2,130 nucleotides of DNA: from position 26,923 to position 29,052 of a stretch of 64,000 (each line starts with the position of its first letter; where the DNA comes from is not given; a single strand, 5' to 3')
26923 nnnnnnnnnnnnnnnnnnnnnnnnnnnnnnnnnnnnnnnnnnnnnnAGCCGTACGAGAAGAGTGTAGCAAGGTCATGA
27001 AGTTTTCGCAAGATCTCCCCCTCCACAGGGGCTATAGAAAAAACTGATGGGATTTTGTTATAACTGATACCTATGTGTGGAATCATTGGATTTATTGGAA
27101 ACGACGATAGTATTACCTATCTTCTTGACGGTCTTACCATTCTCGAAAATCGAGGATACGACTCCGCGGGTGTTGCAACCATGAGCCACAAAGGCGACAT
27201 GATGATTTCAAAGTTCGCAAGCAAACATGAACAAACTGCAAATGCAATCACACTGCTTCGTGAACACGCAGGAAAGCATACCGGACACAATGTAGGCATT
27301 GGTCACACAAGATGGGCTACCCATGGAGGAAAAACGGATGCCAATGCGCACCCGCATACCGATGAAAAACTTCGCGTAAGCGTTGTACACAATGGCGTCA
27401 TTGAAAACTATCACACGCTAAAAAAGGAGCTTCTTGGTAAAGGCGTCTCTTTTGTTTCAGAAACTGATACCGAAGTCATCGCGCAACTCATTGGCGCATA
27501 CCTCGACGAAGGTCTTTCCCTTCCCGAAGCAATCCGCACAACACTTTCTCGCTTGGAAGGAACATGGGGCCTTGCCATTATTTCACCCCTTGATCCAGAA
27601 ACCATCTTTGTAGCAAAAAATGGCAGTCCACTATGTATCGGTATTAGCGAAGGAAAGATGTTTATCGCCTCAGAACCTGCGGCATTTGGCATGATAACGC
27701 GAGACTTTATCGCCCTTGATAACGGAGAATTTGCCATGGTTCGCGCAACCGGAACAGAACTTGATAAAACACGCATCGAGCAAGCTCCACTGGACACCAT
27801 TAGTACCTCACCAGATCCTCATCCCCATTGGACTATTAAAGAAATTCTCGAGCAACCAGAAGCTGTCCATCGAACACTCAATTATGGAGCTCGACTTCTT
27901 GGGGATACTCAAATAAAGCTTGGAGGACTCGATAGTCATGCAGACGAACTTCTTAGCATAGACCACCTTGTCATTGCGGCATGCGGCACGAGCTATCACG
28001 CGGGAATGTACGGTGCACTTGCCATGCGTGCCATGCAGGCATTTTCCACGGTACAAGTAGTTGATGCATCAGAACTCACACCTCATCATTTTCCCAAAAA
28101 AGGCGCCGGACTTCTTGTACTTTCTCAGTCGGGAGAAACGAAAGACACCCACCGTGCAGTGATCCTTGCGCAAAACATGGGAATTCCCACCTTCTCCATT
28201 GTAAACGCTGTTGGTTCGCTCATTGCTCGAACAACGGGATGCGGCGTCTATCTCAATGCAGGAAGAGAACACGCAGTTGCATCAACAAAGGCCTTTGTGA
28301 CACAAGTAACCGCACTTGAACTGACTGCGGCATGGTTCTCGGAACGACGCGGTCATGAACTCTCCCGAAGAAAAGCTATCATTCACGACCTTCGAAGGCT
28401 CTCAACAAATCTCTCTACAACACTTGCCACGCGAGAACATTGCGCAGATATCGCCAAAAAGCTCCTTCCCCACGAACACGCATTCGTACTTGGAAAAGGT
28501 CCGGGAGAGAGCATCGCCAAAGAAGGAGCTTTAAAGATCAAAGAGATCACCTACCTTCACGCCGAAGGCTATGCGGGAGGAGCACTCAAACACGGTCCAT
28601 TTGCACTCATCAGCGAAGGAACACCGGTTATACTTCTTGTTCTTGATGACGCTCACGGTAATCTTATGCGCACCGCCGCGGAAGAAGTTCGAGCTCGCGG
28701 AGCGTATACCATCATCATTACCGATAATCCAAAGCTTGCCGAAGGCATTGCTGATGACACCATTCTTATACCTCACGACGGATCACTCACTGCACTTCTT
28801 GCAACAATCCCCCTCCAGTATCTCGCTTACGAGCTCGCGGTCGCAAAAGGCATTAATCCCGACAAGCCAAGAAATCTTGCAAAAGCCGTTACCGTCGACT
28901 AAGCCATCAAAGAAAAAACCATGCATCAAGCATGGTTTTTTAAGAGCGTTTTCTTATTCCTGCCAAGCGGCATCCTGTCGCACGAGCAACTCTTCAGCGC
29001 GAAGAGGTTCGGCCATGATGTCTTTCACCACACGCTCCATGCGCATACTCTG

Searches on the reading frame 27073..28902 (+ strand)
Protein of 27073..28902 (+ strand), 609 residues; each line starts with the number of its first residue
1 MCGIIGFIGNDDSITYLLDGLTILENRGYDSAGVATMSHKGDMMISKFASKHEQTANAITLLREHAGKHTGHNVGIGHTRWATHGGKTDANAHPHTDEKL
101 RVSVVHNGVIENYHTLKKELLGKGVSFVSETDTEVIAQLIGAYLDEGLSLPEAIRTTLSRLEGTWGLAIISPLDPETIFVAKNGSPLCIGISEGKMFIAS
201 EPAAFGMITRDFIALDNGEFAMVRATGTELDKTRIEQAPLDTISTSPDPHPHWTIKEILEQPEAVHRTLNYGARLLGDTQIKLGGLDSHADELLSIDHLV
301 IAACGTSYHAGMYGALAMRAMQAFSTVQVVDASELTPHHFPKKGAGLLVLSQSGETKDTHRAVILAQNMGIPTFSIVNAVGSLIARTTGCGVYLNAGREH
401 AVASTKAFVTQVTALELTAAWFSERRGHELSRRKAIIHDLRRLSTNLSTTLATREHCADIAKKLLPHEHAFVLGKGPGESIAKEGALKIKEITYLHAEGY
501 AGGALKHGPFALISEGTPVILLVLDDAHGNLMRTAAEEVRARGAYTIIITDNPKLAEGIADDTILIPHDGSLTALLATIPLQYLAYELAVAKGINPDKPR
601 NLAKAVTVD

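Call 47: search_protein_families(library=pfam, proteins=[window:27073-28902:+], max_evalue=0.00001)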
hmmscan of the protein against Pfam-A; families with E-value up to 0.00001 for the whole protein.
window:27073-28902:+ (609 aa): 3 families
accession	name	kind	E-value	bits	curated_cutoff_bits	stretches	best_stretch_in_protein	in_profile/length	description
PF01380.27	SIS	-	4.5e-41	140.2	25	2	293-419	2-129/131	SIS domain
PF13522.11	GATase_6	-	2e-21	76.8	27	1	69-201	7-130/130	Glutamine amidotransferase domain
PF13537.11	GATase_7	-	1.3e-14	54.7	25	1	86-205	7-121/123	Glutamine amidotransferase domain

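Call 60: list_cluster_members(proteins=[window:27073-28899:+, window:52315-54225:-, window:57845-59272:-, window:43504-44841:-, window:45161-46135:+])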
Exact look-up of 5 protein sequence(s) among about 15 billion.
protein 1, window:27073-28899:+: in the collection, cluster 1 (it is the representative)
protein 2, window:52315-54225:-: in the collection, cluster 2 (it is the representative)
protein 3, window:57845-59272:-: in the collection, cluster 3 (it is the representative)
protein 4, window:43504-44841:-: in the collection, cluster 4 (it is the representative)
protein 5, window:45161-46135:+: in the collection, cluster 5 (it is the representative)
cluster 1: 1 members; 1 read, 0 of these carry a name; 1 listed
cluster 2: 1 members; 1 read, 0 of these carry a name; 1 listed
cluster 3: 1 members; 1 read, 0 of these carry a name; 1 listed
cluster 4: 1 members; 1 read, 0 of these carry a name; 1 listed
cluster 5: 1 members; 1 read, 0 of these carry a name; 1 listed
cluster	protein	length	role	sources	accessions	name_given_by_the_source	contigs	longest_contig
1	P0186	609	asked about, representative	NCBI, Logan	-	-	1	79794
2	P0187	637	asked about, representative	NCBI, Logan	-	-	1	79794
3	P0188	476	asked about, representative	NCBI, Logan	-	-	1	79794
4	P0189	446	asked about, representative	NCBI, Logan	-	-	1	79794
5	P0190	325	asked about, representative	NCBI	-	-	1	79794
